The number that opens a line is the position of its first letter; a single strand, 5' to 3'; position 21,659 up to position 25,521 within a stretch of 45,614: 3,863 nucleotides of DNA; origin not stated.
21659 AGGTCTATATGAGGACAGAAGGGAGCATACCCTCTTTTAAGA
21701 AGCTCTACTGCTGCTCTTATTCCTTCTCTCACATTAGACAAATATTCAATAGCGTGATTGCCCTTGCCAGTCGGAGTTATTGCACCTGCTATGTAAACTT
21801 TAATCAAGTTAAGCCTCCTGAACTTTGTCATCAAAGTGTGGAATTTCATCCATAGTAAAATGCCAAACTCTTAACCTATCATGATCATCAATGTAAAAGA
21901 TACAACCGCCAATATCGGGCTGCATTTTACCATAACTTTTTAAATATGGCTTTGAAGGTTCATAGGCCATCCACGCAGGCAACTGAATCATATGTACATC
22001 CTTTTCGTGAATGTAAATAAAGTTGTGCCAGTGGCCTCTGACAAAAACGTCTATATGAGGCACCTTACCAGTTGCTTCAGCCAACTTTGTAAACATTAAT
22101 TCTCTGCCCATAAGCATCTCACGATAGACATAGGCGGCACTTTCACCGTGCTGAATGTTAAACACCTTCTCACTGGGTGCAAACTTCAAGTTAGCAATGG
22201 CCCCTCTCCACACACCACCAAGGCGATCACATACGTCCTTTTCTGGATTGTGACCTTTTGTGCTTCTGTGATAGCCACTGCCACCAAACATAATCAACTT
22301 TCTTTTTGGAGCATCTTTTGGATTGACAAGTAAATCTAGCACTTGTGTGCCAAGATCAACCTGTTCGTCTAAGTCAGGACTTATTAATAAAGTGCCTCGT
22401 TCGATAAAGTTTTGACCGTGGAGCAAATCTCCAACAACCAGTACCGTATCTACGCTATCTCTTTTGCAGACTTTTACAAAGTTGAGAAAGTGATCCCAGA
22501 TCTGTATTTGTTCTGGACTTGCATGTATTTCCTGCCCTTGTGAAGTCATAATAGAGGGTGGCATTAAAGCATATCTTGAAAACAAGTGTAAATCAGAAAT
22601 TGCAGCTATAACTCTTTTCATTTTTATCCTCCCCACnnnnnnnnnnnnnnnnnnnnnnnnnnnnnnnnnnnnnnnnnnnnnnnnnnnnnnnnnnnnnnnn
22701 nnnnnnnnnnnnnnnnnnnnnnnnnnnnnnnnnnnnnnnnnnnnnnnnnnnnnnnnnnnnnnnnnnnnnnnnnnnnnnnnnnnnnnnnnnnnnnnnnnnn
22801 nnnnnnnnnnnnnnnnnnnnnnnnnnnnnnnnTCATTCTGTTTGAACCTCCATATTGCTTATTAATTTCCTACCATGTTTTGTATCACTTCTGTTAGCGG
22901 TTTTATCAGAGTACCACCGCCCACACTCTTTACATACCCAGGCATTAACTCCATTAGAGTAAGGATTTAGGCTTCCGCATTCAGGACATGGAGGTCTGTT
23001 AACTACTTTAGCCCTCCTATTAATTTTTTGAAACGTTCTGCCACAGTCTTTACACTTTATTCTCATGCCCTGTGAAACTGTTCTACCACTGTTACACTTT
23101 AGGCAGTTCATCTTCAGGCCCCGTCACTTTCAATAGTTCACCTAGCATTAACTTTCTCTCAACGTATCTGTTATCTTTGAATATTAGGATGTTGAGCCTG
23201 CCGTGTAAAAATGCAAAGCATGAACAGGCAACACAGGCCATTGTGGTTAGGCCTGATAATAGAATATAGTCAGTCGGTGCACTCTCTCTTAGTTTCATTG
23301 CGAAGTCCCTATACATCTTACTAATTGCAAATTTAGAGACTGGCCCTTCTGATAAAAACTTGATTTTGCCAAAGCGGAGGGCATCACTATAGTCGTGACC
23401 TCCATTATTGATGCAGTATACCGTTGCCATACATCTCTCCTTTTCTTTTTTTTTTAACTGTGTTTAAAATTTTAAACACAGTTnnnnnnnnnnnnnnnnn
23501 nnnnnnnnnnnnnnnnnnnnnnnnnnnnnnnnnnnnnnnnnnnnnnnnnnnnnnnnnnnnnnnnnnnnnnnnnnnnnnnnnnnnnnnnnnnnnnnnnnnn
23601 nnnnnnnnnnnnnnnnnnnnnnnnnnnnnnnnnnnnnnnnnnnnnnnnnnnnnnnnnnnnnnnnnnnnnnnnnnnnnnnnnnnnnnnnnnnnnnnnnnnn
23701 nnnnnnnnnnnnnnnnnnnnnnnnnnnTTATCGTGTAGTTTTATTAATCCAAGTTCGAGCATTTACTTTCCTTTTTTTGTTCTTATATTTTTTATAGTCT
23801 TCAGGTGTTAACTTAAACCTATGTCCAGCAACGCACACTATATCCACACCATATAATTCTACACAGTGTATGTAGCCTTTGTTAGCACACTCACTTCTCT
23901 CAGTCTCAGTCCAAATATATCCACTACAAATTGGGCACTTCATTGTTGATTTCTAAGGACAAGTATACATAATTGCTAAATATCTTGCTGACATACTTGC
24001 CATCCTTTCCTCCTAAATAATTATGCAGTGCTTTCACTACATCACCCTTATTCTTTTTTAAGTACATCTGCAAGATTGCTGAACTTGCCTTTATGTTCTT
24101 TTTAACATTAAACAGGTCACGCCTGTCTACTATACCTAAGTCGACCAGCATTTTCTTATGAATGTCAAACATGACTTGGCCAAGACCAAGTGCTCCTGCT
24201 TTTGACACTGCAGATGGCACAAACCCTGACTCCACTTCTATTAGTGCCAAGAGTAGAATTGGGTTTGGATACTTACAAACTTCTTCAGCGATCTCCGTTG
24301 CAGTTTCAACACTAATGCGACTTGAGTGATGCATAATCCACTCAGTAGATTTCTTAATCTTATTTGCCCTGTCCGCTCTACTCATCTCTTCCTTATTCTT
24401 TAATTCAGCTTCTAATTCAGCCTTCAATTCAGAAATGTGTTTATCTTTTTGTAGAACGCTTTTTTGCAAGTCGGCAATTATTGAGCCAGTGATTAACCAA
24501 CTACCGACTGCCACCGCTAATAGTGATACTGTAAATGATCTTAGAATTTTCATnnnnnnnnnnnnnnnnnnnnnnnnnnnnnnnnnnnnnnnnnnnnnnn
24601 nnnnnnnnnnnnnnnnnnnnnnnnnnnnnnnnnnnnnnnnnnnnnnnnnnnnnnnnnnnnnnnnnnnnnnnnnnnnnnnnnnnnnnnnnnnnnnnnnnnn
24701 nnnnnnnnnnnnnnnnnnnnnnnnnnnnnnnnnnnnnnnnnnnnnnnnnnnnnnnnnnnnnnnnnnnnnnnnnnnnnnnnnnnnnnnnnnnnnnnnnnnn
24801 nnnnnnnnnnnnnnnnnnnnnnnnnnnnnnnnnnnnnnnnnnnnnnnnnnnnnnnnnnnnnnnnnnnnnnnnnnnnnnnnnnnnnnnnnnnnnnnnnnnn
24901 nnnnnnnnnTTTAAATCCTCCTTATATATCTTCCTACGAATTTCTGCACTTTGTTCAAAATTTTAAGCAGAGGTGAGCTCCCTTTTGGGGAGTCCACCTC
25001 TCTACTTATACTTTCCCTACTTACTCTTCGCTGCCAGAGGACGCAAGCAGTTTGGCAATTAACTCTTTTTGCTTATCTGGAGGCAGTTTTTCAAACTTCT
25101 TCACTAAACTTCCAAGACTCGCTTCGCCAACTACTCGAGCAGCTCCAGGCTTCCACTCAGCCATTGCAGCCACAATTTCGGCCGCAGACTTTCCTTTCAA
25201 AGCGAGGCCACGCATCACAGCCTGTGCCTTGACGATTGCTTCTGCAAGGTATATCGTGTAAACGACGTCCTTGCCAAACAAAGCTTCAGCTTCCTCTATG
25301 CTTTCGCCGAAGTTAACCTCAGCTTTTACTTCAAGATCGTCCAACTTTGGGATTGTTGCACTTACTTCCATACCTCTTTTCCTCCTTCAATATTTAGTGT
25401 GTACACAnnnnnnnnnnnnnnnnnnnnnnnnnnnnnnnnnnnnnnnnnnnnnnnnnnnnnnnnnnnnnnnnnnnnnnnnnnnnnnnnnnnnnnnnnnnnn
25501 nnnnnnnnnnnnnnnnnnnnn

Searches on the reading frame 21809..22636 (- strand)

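Call 19: search_protein_families(library=pfam, proteins=[window:21809-22636:-], max_evalue=0.05)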
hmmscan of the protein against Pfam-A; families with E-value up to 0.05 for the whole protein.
window:21809-22636:- (275 aa): 1 family
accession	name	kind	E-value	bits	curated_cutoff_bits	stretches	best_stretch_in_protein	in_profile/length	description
PF00149.33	Metallophos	-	9.7e-06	26.6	21.5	1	10-102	3-53/191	Calcineurin-like phosphoesterase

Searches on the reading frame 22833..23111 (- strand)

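Call 20: search_protein_families(library=pfam, proteins=[window:22833-23111:-], max_evalue=0.05)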
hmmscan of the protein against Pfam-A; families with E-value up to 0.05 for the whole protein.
window:22833-23111:- (92 aa): 12 families
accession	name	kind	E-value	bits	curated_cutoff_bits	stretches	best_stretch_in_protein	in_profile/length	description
PF09723.15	Zn_ribbon_8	-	1.9e-06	28.2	34.4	1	19-47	7-34/41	Zinc ribbon domain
PF08274.17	Zn_Ribbon_YjdM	-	8.8e-06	26.1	30.8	1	40-64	3-26/30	PhnA Zinc-Ribbon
PF23137.1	HVO_0758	-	0.00018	21.7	27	1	17-47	20-50/55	HVO_0758 mu-protein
PF12760.12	Zn_ribbon_IS1595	-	0.001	19.4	25.4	1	38-65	17-45/46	Transposase zinc-ribbon domain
PF22191.2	IBR_1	-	0.0013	19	27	0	41-64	5-28/47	IBR domain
PF07191.17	Zn_ribbon_6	-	0.012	16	25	1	2-72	2-64/67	Double zinc ribbon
PF03604.18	Zn_ribbon_RPAB4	-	0.015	15.4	24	1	2-24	2-24/32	DNA directed RNA polymerase, 7 kDa subunit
PF05191.20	ADK_lid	-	0.018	15.3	26.6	0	58-72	2-15/36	Adenylate kinase, active site lid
PF01155.25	HypA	-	0.022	15.2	28.9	1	14-49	67-96/112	Hydrogenase/urease nickel incorporation, metallochaperone, hypA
PF08271.17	Zn_Ribbon_TF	-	0.022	14.7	29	1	42-65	3-27/43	TFIIB zinc-binding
PF11781.13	Zn_ribbon_RRN7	-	0.027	14.6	27.1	0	39-47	4-12/32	Zinc-finger of RNA-polymerase I-specific TFIIB, Rrn7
PF17283.8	Zn_ribbon_SprT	-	0.032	14.7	28.1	0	42-64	7-31/38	SprT-like zinc ribbon domain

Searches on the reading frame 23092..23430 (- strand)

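Call 20: search_protein_families(library=pfam, proteins=[window:23092-23430:-], max_evalue=0.05)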
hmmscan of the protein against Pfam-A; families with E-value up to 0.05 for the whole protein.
window:23092-23430:- (112 aa): 2 families
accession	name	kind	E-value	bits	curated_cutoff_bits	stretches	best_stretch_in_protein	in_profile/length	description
PF23992.1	Pam3_gp32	-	2.1e-08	34.5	27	1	11-91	20-103/108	Phage Pam3 gp32-like protein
PF10318.15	7TM_GPCR_Srh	-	0.039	13.4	26.3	0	51-92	83-124/302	Serpentine type 7TM GPCR chemoreceptor Srh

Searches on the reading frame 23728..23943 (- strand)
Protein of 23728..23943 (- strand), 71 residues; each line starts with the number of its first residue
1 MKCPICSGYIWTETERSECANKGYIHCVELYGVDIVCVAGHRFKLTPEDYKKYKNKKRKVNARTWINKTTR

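Call 36: search_protein_families(library=pfam, proteins=[window:23728-23943:-], max_evalue=1)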
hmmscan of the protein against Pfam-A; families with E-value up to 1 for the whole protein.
window:23728-23943:- (71 aa): 1 family
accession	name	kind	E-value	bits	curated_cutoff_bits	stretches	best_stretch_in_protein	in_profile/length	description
PF21302.3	Zn_ribbon_RlmA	-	0.0017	18.7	27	1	2-22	2-22/44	RlmA, N-terminal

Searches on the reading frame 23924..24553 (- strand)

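Call 20: search_protein_families(library=pfam, proteins=[window:23924-24553:-], max_evalue=0.05)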
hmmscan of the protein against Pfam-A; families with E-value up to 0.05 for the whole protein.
window:23924-24553:- (209 aa): 3 families
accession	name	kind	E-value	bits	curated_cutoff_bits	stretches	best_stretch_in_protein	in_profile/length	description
PF01464.25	SLT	-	5.7e-16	58.6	21.3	1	97-183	13-98/117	Transglycosylase SLT domain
PF19026.7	UBA_HYPK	-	0.012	15.5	27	1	164-179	25-40/41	HYPK UBA domain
PF16808.10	PKcGMP_CC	-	0.049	13.7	35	1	26-47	10-31/35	Coiled-coil N-terminus of cGMP-dependent protein kinase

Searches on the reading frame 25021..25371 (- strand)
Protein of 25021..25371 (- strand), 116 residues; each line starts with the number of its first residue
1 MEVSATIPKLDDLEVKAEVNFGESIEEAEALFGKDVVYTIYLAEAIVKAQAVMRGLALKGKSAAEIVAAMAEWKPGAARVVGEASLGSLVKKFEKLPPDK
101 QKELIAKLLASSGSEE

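Call 20: search_protein_families(library=pfam, proteins=[window:25021-25371:-], max_evalue=0.05)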
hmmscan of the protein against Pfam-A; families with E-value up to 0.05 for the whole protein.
window:25021-25371:- (116 aa): 0 families

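Call 30: search_protein_families(library=phrogs, proteins=[window:25021-25371:-], max_evalue=0.01)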
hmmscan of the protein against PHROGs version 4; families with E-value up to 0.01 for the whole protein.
window:25021-25371:- (116 aa): 0 families

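Call 70: search_protein_families(library=ncbifam, proteins=[window:25021-25371:-], max_evalue=1)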
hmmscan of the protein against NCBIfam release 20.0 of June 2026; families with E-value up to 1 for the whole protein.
window:25021-25371:- (116 aa): 0 families

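Call 71: search_solved_structures(query=window:25021-25371:-, max_evalue=10)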
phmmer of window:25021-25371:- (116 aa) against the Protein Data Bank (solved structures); distinct sequences matched with E-value up to 10: 5.
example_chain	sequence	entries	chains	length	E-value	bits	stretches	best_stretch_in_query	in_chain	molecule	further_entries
1pgy_A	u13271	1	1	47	0.077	16.5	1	6-43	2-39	Swa2p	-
1bmf_G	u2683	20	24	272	0.96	13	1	58-108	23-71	BOVINE MITOCHONDRIAL F1-ATPASE | ATP SYNTHASE GAMMA CHAIN | BOVINE MITOCHONDRIAL F1-ATPASE SUBUNIT GAMMA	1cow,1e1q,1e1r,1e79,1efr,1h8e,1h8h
2jdi_G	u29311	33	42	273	0.96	13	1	58-108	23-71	ATP SYNTHASE GAMMA CHAIN | ATP SYNTHASE SUBUNIT GAMMA, MITOCHONDRIAL | ATP synthase F(1) complex subunit gamma, mitochondrial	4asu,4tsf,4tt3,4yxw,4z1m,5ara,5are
36za_cA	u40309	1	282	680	1.5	12.3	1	18-99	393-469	Tail sheath protein gp29 gp29PR domain-containing protein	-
11ei_L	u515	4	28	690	1.6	12.3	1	18-99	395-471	Tail sheath protein gp29 gp29PR domain-containing protein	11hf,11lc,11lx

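Call 96: find_homologous_proteins(query=window:25021-25371:-, max_evalue=0.001)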
Query window:25021-25371:- (116 aa): 18 proteins with E <= 0.001 among 57 candidates.
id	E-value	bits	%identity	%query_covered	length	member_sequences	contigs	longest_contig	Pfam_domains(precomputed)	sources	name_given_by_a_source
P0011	9.7e-63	226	100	100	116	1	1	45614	-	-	-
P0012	8.1e-45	169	71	99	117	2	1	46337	-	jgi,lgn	jgi:hypothetical protein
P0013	6.4e-44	166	75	97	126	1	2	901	-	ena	-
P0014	5.6e-43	163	71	99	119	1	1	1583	-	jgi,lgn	jgi:monomeric isocitrate dehydrogenase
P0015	6.1e-42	160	70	99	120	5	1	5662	-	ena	-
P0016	8.8e-42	159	70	97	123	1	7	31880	-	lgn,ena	-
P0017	9.5e-42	159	70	99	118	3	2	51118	-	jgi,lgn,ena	-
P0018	1.8e-41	158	69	99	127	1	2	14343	-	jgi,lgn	jgi:hypothetical protein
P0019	5.0e-39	150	70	100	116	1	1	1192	-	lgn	-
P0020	1.8e-38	149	66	97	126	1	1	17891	-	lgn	-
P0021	5.7e-38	147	67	97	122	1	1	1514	-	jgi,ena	-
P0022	1.1e-36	143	66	100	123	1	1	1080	-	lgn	-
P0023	3.6e-32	128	60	98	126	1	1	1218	-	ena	-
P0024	3.5e-28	116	56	96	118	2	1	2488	-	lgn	-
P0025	5.5e-28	115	55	98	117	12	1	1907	-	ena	-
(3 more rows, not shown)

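Call 99: find_encoding_contigs(protein=P0017, flank=6000, max_places=2)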
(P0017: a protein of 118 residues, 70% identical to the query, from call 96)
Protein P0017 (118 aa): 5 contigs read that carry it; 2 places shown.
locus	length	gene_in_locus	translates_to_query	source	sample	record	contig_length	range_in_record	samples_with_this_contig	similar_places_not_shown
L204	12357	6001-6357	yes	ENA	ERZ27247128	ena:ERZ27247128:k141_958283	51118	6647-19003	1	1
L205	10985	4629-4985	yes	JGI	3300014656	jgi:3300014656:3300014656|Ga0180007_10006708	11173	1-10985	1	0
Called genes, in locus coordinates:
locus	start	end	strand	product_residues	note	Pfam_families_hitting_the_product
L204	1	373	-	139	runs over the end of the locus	-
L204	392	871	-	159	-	-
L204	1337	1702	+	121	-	-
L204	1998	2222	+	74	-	-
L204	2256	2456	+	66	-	-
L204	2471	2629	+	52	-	-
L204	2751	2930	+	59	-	-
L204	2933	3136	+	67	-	-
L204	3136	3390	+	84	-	-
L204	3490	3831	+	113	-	-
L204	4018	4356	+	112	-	-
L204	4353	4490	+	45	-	-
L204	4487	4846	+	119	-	-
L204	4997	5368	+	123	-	-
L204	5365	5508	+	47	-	-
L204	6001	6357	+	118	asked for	-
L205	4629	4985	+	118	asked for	-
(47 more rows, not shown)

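Call 100: find_encoding_contigs(protein=P0016, flank=6000, max_places=2)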
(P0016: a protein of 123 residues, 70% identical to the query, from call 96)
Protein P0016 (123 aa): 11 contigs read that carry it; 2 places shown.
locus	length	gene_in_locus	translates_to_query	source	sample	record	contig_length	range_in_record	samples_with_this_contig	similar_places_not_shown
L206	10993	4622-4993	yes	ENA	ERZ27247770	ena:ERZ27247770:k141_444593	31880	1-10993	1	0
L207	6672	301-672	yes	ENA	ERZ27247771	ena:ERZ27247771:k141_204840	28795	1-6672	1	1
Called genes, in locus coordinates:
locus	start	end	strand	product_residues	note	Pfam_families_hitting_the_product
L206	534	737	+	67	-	-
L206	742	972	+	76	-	-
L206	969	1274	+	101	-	-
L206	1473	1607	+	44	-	-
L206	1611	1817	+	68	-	-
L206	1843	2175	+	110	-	-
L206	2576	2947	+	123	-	-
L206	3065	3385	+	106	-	-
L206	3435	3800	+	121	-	-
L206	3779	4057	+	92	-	-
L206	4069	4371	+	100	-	-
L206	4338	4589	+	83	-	-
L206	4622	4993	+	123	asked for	-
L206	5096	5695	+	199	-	PF01464:SLT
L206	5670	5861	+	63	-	-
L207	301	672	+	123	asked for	-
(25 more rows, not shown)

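Call 105: predict_structure(alignment_id=A4)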
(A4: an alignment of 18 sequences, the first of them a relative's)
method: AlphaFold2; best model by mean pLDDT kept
length: 116 residues; sequences in the alignment: 18
mean_pLDDT: 68.2   pTM: 0.41
mean pLDDT of the five models: 68.2, 63.0, 59.2, 57.6, 57.3
residues with pLDDT >= 90: 0; 70-90: 61; 50-70: 43; < 50: 12
segments of 3 or more residues with pLDDT < 50: 78-84, 113-116
pLDDT, mean of each block of 10 residues (from residue 1): 63 63 66 71 73 82 80 59 53 81 74 44
secondary structure, 60 per line:
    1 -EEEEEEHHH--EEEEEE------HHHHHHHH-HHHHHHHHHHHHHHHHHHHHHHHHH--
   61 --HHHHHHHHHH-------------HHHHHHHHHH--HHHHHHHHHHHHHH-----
elements in order: E2-7 E13-18 H25-32 H34-58 H63-72 H86-95 H98-111

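Call 108: fold_search(model_id=the predicted structure, library=pdb)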
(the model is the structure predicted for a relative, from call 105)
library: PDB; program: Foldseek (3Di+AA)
matches with E <= 10: 9; with E <= 0.001: 0
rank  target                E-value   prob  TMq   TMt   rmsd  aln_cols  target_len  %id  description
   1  6w6l_S                4.0e+00  0.08  0.29  0.23  17.4       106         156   16  Cryo-EM structure of the human ribosome-TMCO1 translocon (released 2020-09-02)
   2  9h4n_L2               4.0e+00  0.07  0.29  0.22  18.3       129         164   16  RPL13 (eL13)-mutant 80S ribosome from mouse (released 2025-11-05)
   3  4ug0_LR               4.6e+00  0.06  0.28  0.19  18.2       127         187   16  STRUCTURE OF THE HUMAN 80S RIBOSOME (released 2015-06-10)
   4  7oyd_R                6.0e+00  0.06  0.30  0.23  18.2       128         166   15  Cryo-EM structure of a rabbit 80S ribosome with zebrafish Dap1b (released 2022-07-20)
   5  8vwi_S                6.8e+00  0.05  0.26  0.15  15.9       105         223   14  The base complex of the AcMNPV baculovirus nucleocapsid (Class 1, localised reconstruction) (released 2024-11-06)
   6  8qyx_L1               7.8e+00  0.04  0.30  0.23  17.6       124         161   14  Human 60S ribosomal subunit (released 2024-12-11)
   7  7oya_R1               8.3e+00  0.04  0.28  0.21  17.7       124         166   14  Cryo-EM structure of the 1 hpf zebrafish embryo 80S ribosome (released 2022-07-13)
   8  9h2a_P                8.8e+00  0.06  0.27  0.14  14.9        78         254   15  AcMNPV complete basal cap (released 2025-06-04)
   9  1kyq_A                8.8e+00  0.02  0.16  0.08  13.5        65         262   22  Met8p: A bifunctional NAD-dependent dehydrogenase and ferrochelatase involved in siroheme synthesis. (released 2002-05-08)
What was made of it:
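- The conserved 116-aa early protein also gave no match (calls 105, 108).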
